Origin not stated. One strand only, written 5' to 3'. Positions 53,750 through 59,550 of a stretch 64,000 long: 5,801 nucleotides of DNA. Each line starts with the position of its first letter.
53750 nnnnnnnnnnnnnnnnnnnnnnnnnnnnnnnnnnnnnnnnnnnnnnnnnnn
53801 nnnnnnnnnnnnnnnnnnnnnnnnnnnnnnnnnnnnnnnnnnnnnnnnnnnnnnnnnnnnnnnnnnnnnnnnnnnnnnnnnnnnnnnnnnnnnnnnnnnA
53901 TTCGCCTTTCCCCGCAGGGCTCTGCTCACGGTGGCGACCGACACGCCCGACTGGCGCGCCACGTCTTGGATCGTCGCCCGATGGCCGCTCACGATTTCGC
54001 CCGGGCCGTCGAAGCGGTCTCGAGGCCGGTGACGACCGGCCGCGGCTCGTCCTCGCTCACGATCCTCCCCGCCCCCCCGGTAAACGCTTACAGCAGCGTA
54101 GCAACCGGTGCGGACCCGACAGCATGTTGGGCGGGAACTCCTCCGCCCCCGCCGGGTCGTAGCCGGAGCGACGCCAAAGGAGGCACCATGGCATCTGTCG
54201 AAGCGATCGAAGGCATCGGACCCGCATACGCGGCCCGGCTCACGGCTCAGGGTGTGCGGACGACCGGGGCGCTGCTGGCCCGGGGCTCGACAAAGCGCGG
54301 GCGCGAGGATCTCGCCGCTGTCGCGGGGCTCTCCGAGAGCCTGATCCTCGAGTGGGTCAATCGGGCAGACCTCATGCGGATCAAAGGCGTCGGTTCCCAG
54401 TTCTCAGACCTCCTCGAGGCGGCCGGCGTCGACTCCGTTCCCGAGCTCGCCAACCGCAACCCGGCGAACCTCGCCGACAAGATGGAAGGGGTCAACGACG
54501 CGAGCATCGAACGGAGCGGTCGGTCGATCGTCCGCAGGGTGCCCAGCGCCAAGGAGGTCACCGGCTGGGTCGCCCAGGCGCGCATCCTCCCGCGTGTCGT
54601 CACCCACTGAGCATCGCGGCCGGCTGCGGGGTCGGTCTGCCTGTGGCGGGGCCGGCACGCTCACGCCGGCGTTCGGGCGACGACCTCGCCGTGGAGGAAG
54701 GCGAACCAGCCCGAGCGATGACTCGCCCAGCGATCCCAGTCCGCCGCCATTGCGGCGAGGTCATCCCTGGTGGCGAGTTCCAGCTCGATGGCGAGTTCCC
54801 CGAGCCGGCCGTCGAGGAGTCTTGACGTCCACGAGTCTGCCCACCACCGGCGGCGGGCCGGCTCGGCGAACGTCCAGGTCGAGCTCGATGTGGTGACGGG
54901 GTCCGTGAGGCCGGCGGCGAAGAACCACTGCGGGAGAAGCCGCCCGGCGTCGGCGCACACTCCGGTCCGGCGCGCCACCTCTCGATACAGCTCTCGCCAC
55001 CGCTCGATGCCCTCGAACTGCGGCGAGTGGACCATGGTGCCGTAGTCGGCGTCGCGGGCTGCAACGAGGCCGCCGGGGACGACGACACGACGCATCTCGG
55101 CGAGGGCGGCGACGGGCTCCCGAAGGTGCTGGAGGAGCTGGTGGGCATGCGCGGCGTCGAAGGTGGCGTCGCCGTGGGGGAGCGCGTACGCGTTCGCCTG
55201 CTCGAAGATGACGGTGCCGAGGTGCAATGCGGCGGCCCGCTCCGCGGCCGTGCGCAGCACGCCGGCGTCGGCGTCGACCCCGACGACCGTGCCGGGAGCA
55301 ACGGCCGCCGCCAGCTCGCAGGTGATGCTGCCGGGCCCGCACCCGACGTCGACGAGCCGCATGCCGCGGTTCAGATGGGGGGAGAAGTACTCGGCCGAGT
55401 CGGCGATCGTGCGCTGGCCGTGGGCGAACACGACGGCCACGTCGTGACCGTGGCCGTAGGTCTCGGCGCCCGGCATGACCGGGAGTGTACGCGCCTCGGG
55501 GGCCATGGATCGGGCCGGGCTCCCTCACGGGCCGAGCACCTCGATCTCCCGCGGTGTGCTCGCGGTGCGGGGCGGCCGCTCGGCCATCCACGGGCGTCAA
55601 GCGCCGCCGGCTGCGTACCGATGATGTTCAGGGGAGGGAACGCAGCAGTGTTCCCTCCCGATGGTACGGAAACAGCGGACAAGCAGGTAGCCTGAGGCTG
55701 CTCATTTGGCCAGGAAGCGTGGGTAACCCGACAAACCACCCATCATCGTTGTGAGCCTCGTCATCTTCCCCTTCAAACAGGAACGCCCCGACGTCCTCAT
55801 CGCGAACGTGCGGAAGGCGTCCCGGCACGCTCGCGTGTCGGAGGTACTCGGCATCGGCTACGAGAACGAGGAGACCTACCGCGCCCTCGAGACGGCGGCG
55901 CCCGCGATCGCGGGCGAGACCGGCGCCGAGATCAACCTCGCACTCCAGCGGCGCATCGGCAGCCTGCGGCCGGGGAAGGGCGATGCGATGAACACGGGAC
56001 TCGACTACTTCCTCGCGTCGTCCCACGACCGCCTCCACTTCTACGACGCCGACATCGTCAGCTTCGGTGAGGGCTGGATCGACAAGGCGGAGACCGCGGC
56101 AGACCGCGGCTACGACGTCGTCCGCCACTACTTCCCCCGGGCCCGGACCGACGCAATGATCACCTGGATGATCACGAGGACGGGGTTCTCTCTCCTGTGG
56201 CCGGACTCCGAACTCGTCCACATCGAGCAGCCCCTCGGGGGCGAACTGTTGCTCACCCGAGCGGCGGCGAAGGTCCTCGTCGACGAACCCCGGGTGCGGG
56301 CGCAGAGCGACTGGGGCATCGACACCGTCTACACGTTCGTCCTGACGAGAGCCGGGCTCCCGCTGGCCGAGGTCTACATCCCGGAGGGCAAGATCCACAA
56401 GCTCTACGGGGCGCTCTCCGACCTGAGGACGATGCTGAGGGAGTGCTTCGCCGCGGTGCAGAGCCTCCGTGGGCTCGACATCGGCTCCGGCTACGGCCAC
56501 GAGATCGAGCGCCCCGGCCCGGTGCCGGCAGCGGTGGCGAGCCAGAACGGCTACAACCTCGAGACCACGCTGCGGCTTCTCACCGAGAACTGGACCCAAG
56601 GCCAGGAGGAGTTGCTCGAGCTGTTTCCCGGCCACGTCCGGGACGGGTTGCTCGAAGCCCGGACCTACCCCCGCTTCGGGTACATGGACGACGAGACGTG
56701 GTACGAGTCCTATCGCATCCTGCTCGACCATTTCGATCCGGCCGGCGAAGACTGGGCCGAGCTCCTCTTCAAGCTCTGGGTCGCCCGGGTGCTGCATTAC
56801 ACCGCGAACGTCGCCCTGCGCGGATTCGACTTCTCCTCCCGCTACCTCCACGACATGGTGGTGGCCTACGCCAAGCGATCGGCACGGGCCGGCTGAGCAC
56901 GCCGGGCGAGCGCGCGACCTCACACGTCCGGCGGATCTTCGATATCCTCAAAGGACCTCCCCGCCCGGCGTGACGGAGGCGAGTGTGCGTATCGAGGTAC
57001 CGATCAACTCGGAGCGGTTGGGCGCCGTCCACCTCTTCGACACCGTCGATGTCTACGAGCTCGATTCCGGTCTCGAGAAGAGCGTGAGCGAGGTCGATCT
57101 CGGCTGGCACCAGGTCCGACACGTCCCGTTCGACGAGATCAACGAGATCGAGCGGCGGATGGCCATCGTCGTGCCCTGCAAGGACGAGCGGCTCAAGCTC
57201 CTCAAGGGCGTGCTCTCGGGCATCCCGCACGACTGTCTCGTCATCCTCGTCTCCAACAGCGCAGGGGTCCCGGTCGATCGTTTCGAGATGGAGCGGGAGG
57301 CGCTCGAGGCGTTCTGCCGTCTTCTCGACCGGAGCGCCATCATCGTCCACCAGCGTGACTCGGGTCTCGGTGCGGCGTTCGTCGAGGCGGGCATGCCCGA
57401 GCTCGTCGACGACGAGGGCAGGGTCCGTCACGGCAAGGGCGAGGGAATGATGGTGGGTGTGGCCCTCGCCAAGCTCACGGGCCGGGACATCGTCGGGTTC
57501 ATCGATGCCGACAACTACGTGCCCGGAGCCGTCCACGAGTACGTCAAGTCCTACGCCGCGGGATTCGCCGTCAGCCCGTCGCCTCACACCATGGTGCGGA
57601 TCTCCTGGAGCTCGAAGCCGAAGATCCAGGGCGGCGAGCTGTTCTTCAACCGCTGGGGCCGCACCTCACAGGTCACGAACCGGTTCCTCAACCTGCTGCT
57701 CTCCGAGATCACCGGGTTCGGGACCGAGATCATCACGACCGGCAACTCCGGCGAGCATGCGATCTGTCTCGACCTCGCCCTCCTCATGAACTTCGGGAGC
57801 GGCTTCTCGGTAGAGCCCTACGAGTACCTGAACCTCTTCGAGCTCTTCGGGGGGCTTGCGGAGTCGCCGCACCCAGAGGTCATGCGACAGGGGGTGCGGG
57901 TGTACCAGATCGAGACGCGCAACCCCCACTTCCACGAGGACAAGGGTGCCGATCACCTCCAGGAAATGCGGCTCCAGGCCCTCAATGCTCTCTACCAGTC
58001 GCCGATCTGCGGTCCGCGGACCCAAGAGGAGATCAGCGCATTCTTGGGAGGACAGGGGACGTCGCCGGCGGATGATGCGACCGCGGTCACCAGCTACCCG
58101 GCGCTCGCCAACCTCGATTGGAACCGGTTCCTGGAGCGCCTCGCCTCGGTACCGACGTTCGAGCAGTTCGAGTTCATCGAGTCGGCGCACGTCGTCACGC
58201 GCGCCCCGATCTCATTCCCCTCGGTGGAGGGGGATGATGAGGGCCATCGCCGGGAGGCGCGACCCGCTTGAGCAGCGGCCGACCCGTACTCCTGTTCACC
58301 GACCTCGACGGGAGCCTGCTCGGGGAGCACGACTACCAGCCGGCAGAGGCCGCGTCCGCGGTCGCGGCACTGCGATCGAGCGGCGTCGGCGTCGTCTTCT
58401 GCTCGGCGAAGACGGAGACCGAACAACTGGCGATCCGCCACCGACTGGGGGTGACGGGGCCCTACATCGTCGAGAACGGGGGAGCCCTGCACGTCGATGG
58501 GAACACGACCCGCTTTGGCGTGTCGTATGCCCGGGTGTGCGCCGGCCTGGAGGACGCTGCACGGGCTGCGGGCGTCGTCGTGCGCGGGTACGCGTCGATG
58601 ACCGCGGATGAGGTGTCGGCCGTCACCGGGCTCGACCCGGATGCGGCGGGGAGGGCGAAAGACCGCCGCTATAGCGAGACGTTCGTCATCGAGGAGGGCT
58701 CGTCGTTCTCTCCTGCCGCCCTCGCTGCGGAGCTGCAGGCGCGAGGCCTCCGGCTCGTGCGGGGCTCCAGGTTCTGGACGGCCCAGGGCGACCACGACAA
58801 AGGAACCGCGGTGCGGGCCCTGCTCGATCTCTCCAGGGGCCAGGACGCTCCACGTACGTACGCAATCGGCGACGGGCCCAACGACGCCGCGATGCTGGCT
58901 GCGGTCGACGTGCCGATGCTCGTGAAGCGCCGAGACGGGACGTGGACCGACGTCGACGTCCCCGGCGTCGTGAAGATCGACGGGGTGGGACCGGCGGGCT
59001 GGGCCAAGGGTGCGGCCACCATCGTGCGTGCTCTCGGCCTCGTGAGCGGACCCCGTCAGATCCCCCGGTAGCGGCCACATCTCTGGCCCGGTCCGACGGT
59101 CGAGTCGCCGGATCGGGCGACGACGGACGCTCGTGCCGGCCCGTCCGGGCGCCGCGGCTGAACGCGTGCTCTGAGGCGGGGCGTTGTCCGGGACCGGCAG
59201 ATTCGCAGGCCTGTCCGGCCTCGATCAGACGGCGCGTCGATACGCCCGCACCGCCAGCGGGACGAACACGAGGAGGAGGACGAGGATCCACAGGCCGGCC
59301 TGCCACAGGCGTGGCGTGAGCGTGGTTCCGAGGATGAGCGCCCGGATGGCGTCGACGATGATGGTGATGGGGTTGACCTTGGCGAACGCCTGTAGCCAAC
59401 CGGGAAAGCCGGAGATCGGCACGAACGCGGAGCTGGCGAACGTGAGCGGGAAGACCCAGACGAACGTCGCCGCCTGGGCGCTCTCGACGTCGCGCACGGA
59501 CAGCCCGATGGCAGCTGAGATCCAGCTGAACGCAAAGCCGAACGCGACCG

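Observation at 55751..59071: Three-gene glycosylglycerate (compatible solute) cluster with tandem GT81-like and GT55 synthases plus an MpgP phosphatase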

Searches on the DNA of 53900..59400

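Call 48: search_rna_families(source=window, start=53900, end=59400, threshold=evalue, max_evalue=1)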
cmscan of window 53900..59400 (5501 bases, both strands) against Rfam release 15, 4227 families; matches with E-value up to 1: 1.
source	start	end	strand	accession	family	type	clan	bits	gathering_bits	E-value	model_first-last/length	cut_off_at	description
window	56131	56278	+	RF00223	IRES_Bip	Cis-reg; IRES;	-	17.4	40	0.04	1-263/263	no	bip internal ribosome entry site (IRES)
